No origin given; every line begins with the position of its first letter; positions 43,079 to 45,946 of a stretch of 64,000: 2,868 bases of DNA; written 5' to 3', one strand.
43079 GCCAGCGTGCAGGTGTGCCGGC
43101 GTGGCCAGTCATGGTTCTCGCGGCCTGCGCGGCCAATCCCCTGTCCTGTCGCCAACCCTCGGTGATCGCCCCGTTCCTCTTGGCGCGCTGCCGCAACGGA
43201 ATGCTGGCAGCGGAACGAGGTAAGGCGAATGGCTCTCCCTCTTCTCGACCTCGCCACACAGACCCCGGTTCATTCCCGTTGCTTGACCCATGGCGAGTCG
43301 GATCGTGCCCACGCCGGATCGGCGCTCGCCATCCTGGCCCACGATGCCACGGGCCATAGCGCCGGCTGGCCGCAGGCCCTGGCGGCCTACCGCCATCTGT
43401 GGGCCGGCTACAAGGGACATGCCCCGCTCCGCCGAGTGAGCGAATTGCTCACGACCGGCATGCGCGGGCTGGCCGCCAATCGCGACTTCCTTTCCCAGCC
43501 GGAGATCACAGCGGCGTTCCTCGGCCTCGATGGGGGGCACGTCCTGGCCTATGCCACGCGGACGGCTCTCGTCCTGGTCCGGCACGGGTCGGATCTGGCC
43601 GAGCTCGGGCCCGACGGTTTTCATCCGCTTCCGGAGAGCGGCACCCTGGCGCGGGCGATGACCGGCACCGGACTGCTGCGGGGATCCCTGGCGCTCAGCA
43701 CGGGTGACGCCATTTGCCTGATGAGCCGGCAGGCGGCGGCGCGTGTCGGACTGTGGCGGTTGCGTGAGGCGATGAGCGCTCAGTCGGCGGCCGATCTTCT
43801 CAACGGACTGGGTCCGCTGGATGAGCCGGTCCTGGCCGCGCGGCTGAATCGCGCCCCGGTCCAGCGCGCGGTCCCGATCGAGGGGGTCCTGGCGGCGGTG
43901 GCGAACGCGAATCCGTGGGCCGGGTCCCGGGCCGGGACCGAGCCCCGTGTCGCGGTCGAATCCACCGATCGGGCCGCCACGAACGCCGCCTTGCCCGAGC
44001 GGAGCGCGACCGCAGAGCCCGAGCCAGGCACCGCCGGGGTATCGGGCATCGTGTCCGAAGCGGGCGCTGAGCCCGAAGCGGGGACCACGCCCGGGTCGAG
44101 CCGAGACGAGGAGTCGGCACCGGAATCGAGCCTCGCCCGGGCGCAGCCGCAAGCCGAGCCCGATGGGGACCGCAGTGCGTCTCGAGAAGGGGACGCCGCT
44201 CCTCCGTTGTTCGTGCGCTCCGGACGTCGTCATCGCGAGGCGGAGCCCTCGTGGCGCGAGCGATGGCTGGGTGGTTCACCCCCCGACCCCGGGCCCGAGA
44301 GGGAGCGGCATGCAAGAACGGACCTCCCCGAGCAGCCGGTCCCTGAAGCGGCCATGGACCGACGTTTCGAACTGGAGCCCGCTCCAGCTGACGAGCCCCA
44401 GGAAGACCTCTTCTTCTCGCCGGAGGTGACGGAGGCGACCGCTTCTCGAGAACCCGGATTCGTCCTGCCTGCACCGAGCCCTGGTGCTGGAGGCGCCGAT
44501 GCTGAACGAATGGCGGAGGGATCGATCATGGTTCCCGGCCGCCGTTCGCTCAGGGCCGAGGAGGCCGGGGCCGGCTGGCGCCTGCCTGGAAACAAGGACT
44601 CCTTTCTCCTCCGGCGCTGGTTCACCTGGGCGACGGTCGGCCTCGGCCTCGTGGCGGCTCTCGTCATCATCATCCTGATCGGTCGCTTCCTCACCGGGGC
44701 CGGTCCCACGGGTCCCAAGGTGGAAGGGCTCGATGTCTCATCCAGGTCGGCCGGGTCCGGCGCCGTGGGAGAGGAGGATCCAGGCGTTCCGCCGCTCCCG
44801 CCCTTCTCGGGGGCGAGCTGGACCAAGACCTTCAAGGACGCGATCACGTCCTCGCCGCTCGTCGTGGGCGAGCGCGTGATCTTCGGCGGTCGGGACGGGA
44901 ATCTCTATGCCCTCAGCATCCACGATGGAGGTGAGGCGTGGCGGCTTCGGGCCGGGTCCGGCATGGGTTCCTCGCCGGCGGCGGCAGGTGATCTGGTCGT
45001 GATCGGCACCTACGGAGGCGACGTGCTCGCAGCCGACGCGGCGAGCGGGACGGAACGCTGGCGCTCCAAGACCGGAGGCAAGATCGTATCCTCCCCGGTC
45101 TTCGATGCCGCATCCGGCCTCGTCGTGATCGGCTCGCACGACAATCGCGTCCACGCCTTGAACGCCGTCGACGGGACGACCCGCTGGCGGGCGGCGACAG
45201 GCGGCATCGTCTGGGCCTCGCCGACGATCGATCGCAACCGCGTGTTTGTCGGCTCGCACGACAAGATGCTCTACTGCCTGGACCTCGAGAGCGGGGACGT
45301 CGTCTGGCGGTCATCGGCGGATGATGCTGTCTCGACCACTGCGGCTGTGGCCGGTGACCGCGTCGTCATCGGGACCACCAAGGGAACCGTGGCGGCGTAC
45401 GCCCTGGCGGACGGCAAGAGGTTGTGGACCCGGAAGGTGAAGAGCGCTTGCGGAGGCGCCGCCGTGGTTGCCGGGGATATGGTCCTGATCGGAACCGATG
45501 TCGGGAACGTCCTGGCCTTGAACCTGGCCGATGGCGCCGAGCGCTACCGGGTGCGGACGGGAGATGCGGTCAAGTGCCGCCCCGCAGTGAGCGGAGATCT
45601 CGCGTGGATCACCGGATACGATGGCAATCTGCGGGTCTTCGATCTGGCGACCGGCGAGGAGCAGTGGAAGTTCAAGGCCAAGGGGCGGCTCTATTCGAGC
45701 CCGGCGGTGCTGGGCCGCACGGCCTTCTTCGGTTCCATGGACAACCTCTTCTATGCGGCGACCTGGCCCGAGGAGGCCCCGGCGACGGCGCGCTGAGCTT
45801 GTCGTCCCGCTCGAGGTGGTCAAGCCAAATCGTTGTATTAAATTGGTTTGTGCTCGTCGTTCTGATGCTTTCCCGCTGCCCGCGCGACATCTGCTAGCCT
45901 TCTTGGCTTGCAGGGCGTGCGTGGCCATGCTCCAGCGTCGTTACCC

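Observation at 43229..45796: Unusual fusion: cytoplasmic PP2C-like domain - TM helix - periplasmic PQQ beta-propeller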

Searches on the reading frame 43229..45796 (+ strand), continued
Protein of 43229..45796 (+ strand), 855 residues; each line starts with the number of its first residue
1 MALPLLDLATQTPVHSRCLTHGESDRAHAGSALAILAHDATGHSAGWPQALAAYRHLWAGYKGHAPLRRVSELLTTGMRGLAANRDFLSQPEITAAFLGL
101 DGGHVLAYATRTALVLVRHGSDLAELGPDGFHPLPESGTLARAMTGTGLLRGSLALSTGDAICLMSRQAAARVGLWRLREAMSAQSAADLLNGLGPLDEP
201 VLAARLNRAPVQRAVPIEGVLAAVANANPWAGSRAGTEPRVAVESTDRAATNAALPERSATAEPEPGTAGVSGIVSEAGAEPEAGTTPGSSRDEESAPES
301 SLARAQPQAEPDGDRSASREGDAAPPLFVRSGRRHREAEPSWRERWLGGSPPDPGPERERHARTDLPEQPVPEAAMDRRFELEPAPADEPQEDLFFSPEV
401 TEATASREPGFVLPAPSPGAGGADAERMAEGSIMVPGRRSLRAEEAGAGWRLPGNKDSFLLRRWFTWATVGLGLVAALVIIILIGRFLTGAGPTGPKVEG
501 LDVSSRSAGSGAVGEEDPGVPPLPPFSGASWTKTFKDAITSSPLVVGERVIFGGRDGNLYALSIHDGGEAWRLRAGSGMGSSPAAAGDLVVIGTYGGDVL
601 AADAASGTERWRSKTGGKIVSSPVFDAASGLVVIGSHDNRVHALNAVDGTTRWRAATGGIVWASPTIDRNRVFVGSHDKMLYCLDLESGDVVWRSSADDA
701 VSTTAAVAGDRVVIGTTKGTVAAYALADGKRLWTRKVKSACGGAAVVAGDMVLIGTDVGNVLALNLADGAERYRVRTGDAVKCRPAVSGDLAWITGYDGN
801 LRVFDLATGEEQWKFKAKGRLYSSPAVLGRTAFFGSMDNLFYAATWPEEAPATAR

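Call 71: fold_search(model_id=the predicted structure, library=pdb)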
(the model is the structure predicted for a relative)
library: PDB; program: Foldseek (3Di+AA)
matches with E <= 10: 1991; with E <= 0.001: 1914
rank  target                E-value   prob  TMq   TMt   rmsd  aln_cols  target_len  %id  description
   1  6tjg                  4.0e-29  1.00  0.36  0.94   1.4       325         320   30  Crystal structure of the computationally designed Cake8 protein (released 2020-05-06)
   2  6tji_A                2.2e-28  1.00  0.33  0.73   3.8       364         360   27  Crystal structure of the computationally designed Cake10 protein (released 2020-05-06)
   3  6tjh_A                2.5e-27  1.00  0.33  0.74   3.5       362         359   28  Crystal structure of the computationally designed Cake9 protein (released 2020-05-06)
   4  8bvq_B                9.2e-25  1.00  0.34  0.77   4.5       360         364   20  E. coli BAM complex (BamABCDE) bound to darobactin B (released 2023-05-24)
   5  7nbx_B                3.0e-24  1.00  0.34  0.78   4.1       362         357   20  Lateral-open conformation of the lid-locked BAM complex (BamA E435C S665C, BamBDCE) by cryoEM (released 2021-06-02)
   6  7tt2_B                6.3e-24  1.00  0.34  0.79   2.9       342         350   20  BamABCDE bound to substrate EspP class 3 (released 2022-03-30)
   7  8orr                  1.2e-23  1.00  0.34  0.80   4.1       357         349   20  Outer membrane protein assembly factor BamB from Klebsiella pneumoniae (released 2024-04-24)
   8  9a3d_MODEL_1_A        1.4e-23  1.00  0.35  0.75   4.0       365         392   20  Model of E. coli BamB by in-cell photo-crosslinking MS and deep learning (released 2023-02-24)
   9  9mge_B                1.5e-23  1.00  0.35  0.80   8.5       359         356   20  beta-barrel assembly machine from Escherichia coli in an early state of substrate assembly (released 2025-12-17)
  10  4hdj                  2.4e-23  1.00  0.33  0.75   3.5       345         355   18  Crystal Structure of BamB from Pseudomonas aeruginosa (released 2013-04-24)
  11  4xga_A                2.7e-23  1.00  0.34  0.80   2.8       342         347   21  Crystal structure of BamB and BamA P3-5 complex from E.coli (released 2016-01-20)
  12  7tt1_B                2.7e-23  1.00  0.34  0.79   4.0       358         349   20  BamABCDE bound to substrate EspP class 4 (released 2022-03-30)
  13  6l8a_F                3.9e-23  1.00  0.34  0.62   2.9       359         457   21  Tetrathionate hydrolase from Acidithiobacillus ferrooxidans (released 2020-11-11)
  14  6l8a_A                4.1e-23  1.00  0.34  0.62   2.4       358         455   21  Tetrathionate hydrolase from Acidithiobacillus ferrooxidans (released 2020-11-11)
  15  3prw                  5.9e-23  1.00  0.34  0.79   4.1       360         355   21  Crystal structure of the lipoprotein BamB (released 2011-01-19)
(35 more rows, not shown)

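Call 83: find_related_loci(query=A5, collection=metagenome_contigs, flank=6000)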
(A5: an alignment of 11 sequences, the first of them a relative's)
Query A5 (855 aa) in metagenome_contigs; peptide patterns used: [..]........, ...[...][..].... (x = any residue, [..] = any of these).
65 stretches matched a pattern; 4 encode a relative of the query (tblastn E <= 1e-3); 4 distinct loci.
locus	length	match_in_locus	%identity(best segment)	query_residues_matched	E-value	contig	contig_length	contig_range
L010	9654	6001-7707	54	319-855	8e-171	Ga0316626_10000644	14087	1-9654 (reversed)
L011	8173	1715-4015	52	1-849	9e-112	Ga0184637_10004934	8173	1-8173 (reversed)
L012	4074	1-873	30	567-843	2e-33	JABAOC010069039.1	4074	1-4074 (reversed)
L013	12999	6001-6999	33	531-843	1e-31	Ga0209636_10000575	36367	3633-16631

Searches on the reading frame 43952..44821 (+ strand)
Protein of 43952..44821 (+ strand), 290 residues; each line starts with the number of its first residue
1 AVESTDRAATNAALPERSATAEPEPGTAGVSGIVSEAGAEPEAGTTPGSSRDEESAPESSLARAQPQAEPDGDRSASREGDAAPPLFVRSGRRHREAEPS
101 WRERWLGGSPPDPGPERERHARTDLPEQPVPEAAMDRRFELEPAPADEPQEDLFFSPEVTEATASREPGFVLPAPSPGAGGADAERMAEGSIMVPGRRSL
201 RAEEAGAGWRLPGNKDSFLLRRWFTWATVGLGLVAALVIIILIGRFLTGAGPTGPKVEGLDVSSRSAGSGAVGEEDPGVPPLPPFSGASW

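Call 7: search_protein_families(library=pfam, proteins=[window:43952-44821:+], max_evalue=10)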
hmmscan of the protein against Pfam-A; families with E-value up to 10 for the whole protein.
seq(290 aa): 1 family
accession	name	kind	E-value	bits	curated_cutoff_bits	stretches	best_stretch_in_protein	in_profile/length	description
PF07462.16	MSP1_C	-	7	5.7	29.8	1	8-69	268-328/554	Merozoite surface protein 1 (MSP1) C-terminus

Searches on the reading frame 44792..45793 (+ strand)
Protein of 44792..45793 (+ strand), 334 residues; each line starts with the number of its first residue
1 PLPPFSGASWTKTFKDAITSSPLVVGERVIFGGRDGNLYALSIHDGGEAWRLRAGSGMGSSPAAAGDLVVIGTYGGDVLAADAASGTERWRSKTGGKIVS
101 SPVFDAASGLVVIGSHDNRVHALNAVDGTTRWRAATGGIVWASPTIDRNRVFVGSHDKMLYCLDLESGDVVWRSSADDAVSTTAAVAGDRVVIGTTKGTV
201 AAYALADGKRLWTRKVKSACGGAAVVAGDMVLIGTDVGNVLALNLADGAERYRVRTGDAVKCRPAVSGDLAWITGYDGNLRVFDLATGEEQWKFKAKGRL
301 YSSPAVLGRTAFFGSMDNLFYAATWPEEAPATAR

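Call 54: search_solved_structures(query=window:44792-45793:+, max_evalue=0.00001)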
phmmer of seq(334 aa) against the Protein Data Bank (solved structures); distinct sequences matched with E-value up to 0.00001: 47.
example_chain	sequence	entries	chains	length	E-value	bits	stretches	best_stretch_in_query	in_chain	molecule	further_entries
6tjh_A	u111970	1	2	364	3.9e-68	233.4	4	29-164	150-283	Cake9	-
6tji_A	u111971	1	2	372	3.9e-67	230.1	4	32-164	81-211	Cake10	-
6tjg_A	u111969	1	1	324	3.6e-59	203.9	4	85-164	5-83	Cake8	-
8prj_A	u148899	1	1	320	4.9e-54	187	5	85-164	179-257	v31Bagel8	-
6tjf_A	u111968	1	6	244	7.1e-45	156.9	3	85-164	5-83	Cake6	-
7awy_A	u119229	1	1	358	1.6e-43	152.5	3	10-155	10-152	Scone-R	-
7awz_A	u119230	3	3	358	1.6e-38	136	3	9-149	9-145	Scone-E | SconeE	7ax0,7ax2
3hxj_A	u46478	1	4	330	3.2e-38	135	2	10-192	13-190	Pyrrolo-quinoline quinone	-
6tje_A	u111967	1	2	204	1.9e-36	129.2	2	31-163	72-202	Cake5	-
6tjd_A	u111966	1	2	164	3.2e-30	108.7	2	85-164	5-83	Cake4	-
7eq5_A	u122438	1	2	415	7.8e-28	100.9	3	29-160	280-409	Membrane associated protein kinase with beta-propeller domain, pyrrolo-quinoline quinone b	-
7evf_AA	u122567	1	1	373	3.8e-27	98.6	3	29-160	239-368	PQQ_3 domain-containing protein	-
7dxn_A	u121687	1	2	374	2.5e-25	92.6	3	29-160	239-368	Membrane associated protein kinase with beta-propeller domain, pyrrolo-quinoline quinone b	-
8pra_A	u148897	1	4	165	7.4e-25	91.1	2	85-164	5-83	Cell surface protein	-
8prs_A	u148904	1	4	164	4.7e-23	85.2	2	85-173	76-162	nvBagel4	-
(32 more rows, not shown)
